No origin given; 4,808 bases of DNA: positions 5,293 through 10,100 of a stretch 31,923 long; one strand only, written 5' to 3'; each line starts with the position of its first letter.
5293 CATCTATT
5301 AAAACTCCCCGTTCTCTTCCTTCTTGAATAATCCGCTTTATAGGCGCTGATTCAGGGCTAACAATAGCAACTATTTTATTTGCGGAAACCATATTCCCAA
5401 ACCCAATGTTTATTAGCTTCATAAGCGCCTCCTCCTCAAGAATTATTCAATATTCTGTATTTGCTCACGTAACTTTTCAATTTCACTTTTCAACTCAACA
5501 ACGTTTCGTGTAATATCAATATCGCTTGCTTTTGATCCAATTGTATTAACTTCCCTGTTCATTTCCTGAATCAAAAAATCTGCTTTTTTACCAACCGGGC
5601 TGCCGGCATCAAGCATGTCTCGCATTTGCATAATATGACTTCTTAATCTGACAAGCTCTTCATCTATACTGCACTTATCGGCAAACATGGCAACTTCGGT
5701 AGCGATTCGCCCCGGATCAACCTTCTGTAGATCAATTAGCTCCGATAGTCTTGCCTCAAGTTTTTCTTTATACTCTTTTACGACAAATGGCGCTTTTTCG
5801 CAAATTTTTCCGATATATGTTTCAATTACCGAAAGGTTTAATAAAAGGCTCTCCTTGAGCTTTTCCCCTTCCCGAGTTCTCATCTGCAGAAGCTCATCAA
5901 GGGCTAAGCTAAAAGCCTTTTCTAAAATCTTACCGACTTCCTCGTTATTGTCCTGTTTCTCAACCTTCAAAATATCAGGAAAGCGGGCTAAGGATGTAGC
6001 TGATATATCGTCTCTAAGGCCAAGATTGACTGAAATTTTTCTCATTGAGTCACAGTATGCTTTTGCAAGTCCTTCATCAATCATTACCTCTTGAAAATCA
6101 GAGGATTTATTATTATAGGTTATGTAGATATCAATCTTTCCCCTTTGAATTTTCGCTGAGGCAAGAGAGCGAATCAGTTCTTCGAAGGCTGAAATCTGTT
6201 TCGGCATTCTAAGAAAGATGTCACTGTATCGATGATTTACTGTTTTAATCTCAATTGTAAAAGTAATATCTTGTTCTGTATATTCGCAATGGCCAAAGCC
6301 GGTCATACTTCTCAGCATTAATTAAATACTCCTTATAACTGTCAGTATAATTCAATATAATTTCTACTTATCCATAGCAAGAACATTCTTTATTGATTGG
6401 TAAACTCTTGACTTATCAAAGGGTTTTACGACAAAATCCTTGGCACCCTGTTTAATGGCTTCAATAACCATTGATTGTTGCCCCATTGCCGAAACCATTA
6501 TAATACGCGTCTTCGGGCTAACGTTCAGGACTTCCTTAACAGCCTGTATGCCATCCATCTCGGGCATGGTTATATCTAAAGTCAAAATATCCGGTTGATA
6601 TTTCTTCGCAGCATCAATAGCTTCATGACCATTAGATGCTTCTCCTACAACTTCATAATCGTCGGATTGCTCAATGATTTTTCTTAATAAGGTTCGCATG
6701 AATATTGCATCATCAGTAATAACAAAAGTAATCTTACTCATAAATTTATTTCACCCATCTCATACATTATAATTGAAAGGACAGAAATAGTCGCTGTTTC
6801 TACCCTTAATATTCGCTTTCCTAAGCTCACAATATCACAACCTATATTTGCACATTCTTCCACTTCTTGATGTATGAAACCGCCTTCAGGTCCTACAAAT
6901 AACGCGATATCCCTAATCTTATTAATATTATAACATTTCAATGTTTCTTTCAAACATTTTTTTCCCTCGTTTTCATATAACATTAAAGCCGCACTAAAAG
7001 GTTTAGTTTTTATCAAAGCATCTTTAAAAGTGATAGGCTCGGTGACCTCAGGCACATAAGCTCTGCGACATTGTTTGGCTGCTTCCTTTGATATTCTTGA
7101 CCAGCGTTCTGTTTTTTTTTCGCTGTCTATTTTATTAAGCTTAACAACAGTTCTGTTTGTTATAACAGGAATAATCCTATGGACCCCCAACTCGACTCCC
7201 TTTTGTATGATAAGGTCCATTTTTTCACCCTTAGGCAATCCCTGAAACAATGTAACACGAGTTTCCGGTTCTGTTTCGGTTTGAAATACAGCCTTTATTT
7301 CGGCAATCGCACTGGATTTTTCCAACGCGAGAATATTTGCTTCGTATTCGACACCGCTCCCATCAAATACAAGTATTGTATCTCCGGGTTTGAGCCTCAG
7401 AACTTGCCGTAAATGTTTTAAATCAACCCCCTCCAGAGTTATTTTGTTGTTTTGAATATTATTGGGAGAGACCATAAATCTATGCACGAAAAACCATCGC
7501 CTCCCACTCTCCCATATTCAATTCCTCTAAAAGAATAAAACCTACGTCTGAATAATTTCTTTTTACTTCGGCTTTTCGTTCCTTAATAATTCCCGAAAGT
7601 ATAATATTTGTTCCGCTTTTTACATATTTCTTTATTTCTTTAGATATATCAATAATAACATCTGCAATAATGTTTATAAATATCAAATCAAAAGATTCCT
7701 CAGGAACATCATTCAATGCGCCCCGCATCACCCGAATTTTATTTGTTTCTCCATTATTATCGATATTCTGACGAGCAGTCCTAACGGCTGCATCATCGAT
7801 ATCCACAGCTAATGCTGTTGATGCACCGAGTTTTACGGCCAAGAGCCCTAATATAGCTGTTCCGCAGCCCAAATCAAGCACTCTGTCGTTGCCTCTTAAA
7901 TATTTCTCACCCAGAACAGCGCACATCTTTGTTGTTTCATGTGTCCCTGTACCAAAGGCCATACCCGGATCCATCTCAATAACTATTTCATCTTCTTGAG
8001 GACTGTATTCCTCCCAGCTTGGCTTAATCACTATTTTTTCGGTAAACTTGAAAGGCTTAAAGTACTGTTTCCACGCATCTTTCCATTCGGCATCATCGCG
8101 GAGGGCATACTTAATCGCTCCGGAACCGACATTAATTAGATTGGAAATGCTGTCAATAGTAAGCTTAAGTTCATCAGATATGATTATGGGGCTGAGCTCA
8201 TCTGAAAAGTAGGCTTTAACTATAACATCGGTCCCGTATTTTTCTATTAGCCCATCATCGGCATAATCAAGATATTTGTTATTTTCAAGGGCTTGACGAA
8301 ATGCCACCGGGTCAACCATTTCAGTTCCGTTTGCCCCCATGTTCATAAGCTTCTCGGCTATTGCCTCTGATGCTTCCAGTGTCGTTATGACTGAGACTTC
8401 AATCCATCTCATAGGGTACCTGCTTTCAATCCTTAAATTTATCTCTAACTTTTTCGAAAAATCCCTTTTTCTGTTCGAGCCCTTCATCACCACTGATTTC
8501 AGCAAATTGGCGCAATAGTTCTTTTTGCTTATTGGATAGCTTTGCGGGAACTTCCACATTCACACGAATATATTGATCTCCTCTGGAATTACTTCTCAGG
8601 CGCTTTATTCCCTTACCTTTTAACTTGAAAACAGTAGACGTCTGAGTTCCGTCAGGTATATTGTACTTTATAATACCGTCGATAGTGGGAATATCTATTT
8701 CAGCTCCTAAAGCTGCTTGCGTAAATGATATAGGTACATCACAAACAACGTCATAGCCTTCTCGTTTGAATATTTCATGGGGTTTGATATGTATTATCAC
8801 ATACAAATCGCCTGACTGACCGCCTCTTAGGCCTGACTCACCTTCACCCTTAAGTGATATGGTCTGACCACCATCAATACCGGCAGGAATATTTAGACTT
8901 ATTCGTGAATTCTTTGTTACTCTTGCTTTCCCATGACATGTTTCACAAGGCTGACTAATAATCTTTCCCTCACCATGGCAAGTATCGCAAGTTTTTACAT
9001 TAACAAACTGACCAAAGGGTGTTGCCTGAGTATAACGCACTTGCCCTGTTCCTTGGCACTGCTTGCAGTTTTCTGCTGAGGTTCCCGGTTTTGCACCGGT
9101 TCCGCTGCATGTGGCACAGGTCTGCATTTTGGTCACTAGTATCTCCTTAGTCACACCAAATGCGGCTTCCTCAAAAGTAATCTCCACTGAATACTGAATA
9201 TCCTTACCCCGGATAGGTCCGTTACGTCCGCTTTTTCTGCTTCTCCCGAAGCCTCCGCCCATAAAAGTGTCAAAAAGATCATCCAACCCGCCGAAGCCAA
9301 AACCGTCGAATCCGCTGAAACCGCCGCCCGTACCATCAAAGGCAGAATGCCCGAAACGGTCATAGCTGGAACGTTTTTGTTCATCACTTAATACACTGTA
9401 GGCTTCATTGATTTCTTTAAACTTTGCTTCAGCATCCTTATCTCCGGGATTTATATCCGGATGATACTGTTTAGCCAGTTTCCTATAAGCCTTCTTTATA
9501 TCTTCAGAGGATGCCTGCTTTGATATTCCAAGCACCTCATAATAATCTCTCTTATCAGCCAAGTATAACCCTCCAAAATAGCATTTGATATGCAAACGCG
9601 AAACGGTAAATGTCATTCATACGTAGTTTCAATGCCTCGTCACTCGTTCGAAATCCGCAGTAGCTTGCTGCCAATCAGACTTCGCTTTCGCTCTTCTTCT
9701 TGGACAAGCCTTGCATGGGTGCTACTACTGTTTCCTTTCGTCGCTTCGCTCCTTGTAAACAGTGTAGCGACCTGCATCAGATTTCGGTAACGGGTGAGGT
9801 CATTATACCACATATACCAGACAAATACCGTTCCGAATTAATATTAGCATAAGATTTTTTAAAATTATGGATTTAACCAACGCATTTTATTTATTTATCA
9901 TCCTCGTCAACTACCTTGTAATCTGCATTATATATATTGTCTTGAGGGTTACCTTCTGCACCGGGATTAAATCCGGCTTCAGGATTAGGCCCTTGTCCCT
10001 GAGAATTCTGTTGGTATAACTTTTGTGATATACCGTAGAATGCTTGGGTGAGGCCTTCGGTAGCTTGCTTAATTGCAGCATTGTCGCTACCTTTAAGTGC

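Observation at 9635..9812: Promoter-driven branched RNA of about 165 nt between dnaK and dnaJ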

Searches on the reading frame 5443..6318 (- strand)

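Call 9: search_protein_families(library=pfam, proteins=[window:5443-6318:-])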
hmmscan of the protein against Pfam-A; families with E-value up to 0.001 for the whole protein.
window:5443-6318:- (291 aa): 2 families
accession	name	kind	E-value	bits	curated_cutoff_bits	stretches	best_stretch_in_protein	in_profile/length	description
PF03755.18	YicC-like_N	-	1.7e-46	158.9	25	1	2-155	1-155/156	Endoribonuclease YicC-like, N-terminal region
PF08340.16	YicC-like_C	-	2.4e-46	157.2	27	1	174-291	3-120/120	Endoribonuclease YicC-like, C-terminal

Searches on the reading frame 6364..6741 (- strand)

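Call 9: search_protein_families(library=pfam, proteins=[window:6364-6741:-])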
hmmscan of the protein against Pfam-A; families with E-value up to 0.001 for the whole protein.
window:6364-6741:- (125 aa): 1 family
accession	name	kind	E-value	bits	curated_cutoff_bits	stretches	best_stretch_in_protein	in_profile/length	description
PF00072.30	Response_reg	-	6.3e-30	104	30.2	1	7-117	2-110/111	Response regulator receiver domain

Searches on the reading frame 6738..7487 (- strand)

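Call 9: search_protein_families(library=pfam, proteins=[window:6738-7487:-])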
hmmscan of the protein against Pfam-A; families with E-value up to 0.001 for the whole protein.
window:6738-7487:- (249 aa): 2 families
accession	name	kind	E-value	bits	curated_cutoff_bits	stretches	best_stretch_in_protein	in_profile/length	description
PF04452.19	Methyltrans_RNA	-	5.6e-54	182.6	23.9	1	74-241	3-165/165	RNA methyltransferase domain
PF20260.4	PUA_4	-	1.9e-12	47.5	23.9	1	22-64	5-47/48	RNA methyltransferase PUA domain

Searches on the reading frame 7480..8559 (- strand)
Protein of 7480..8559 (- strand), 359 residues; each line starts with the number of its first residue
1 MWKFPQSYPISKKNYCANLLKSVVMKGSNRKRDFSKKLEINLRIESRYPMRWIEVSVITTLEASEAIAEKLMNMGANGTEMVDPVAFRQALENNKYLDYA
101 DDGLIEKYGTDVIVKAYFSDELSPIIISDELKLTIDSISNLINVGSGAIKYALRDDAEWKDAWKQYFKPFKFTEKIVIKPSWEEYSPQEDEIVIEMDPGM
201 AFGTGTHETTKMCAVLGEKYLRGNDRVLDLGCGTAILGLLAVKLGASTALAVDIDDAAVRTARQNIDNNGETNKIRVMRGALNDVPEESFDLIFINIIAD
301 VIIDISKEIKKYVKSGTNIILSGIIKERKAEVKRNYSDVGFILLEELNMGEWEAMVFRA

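Call 9: search_protein_families(library=pfam, proteins=[window:7480-8559:-])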
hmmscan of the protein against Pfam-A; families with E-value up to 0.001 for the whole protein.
window:7480-8559:- (359 aa): 9 families
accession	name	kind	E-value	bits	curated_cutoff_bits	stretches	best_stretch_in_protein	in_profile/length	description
PF06325.19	PrmA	-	1.2e-81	274.9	22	1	51-358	1-294/296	Ribosomal protein L11 methyltransferase (PrmA)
PF13847.12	Methyltransf_31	-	1.8e-10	41.1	27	1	222-324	2-112/145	Methyltransferase domain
PF13649.12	Methyltransf_25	-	4.7e-10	40.5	27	1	227-296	1-71/97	Methyltransferase domain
PF05175.20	MTS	-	8.6e-10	38.9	23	1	224-296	32-105/170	Methyltransferase small domain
PF08241.18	Methyltransf_11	-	4.9e-08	34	21.2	1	228-314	1-88/95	Methyltransferase domain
PF12847.13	Methyltransf_18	-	4.9e-07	30.3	27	1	221-347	12-139/151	Methyltransferase domain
PF03602.21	Cons_hypoth95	-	6.5e-07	29.6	24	1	224-295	42-119/182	Conserved hypothetical protein 95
PF08242.18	Methyltransf_12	-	1.3e-05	26.3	30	1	228-301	1-77/98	Methyltransferase domain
PF13489.12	Methyltransf_23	-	0.00025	21.3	27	1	221-307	20-99/164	Methyltransferase domain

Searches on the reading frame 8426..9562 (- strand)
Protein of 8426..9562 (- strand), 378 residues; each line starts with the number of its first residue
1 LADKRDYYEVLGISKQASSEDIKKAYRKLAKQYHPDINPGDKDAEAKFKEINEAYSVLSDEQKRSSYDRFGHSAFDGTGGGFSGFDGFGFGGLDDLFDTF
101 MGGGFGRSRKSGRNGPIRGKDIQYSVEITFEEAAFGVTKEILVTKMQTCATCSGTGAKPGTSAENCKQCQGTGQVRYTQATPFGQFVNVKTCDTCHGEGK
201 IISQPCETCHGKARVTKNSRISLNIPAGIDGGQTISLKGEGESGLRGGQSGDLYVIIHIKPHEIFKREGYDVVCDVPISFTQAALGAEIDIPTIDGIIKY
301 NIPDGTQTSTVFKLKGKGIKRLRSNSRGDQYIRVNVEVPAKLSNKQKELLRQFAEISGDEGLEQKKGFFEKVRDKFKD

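Call 9: search_protein_families(library=pfam, proteins=[window:8426-9562:-])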
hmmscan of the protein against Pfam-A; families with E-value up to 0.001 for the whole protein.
window:8426-9562:- (378 aa): 3 families
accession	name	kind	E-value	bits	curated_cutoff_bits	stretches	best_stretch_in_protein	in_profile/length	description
PF01556.23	DnaJ_C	-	2.3e-52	177.5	26.6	1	122-339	1-152/152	DnaJ C terminal domain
PF00226.36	DnaJ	-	8.5e-30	103.1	27.8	1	6-68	1-63/63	DnaJ domain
PF00684.25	DnaJ_CXXCXGXG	-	3.4e-18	66.1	32.7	1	149-212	1-64/65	DnaJ central domain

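Call 18: find_related_loci(query=window:8426-9562:-, collection=genome_contigs, flank=3000)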
Query window:8426-9562:- (378 aa) in genome_contigs; peptide patterns used: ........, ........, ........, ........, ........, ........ (x = any residue, [..] = any of these).
597 stretches matched a pattern (row limit reached: there are more); 582 encode a relative of the query (tblastn E <= 1e-3); the best 80 are kept; 80 distinct loci.
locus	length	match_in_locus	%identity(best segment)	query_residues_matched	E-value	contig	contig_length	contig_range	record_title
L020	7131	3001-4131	79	4-378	0e+0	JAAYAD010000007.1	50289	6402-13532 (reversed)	MAG: Clostridiaceae bacterium isolate AS02xzSISU_79 20023_AS02, whole genome shotgun sequence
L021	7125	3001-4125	62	1-376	2e-155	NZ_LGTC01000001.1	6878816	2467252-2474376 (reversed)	Pseudobacteroides cellulosolvens ATCC 35603 = DSM 2933 ctg1, whole genome shotgun sequence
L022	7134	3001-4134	60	1-376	1e-149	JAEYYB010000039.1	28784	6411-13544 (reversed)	MAG: Bacillota bacterium isolate OH_CBlB_339 k127_3511736, whole genome shotgun sequence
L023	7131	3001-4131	55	1-377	1e-138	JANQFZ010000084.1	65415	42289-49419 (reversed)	MAG: Vallitaleaceae bacterium isolate PL23b_bin.23 k99_44100, whole genome shotgun sequence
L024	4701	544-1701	55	1-377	4e-139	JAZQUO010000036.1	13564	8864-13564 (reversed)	MAG: Oscillospiraceae bacterium isolate T1900045180_TC20190176.MAGScoT_cleanbin_000024 SGB_5231_k141_521383, whole genom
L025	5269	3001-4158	53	1-377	4e-137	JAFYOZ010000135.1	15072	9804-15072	MAG: Oscillospiraceae bacterium isolate RGIG7290 Water_buffalos_Cecum-4__c649419, whole genome shotgun sequence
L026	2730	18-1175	54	1-377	3e-142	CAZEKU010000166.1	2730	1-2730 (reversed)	MAG TPA_asm: uncultured Oscillospiraceae bacterium isolate SRP313737_co1_352 genome assembly, contig: NODE_44936_length_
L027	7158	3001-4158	54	1-377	1e-135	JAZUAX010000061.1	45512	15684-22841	MAG: Oscillospiraceae bacterium isolate T1900045318_YK20190007.MAGScoT_cleanbin_000050 SGB_6330_k141_2002963, whole geno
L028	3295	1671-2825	51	1-378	1e-137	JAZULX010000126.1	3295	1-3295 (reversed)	MAG: Oscillospiraceae bacterium isolate T1900044899_TS20190365.MAGScoT_cleanbin_000046 SGB_3294_k141_1184653, whole geno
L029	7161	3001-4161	51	1-377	2e-132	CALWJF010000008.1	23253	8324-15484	MAG: uncultured Clostridia bacterium isolate E14__bin257 genome assembly, contig: E14__k127_1842309, whole genome shotgu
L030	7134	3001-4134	53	1-377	2e-131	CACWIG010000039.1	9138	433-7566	MAG: uncultured Ruminococcus sp. isolate RUG10604 genome assembly, contig: RUG10604_asm_39, whole genome shotgun sequenc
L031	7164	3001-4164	51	1-377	4e-131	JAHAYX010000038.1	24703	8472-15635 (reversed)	MAG: Clostridiaceae bacterium isolate MB2.102 k127_105873, whole genome shotgun sequence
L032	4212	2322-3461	54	1-377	6e-133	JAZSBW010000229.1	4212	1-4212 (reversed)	MAG: Clostridia bacterium isolate T1900044924_TS20190390.MAGScoT_cleanbin_000009 SGB_3368_k141_2406782, whole genome sho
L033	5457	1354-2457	56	1-370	1e-130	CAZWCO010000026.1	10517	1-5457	MAG TPA_asm: uncultured Lachnospiraceae bacterium isolate SRP315200_co1_699 genome assembly, contig: NODE_14116_length_1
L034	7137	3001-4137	53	1-377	3e-130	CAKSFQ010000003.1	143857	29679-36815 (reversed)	MAG: uncultured Clostridia bacterium isolate REFINED_METABAT215_TOP10_CONTIGS_1500_ASSEMBLY_K77_MERGED__Hadza_MoBio_C-RE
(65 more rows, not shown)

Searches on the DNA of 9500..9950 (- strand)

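Call 4: search_rna_families(source=window, start=9500, end=9950, threshold=evalue, max_evalue=10, show_alignments=3)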
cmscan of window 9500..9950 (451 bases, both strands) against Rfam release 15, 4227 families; matches with E-value up to 10: 2.
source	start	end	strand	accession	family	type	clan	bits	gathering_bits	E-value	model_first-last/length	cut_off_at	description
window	9565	9629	-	RF01634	ceN44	Gene; snRNA; snoRNA; CD-box;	-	17.4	70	0.69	1-74/74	no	Caenorhabditis snoRNA ceN44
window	9882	9908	-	RF01306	sR52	Gene; snRNA; snoRNA; CD-box;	-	13.7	50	2.2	1-60/60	no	Small nucleolar RNA sR52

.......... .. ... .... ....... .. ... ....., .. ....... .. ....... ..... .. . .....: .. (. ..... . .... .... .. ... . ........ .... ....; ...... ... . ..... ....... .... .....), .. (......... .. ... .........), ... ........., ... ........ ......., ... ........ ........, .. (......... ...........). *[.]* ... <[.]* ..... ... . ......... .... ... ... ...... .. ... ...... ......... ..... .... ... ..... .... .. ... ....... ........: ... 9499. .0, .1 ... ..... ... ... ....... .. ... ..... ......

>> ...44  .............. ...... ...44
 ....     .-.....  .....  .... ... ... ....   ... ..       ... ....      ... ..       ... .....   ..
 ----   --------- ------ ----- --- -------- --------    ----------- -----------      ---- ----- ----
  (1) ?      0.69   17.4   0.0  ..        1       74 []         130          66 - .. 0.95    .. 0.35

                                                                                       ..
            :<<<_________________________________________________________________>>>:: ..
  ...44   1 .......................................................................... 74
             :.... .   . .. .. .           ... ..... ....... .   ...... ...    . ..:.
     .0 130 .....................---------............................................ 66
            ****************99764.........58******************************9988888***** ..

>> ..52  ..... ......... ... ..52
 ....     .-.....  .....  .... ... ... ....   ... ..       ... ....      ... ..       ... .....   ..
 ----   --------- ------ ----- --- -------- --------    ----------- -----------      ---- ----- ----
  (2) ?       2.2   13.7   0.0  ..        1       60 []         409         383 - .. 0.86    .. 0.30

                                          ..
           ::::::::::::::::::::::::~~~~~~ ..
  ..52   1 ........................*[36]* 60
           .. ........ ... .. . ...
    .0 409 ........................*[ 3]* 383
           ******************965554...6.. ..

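Call 53: search_dna_similar(query=window:9615-9819:-, collection=plasmids, mode=distant, max_evalue=0.001, max_rows=10)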
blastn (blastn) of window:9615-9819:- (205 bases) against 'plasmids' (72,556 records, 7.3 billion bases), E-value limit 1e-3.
No match.

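Call 54: search_dna_similar(query=window:9615-9819:-, collection=phages, mode=distant, max_evalue=0.001, max_rows=10)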
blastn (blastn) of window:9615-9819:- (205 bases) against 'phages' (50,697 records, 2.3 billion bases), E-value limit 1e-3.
No match.
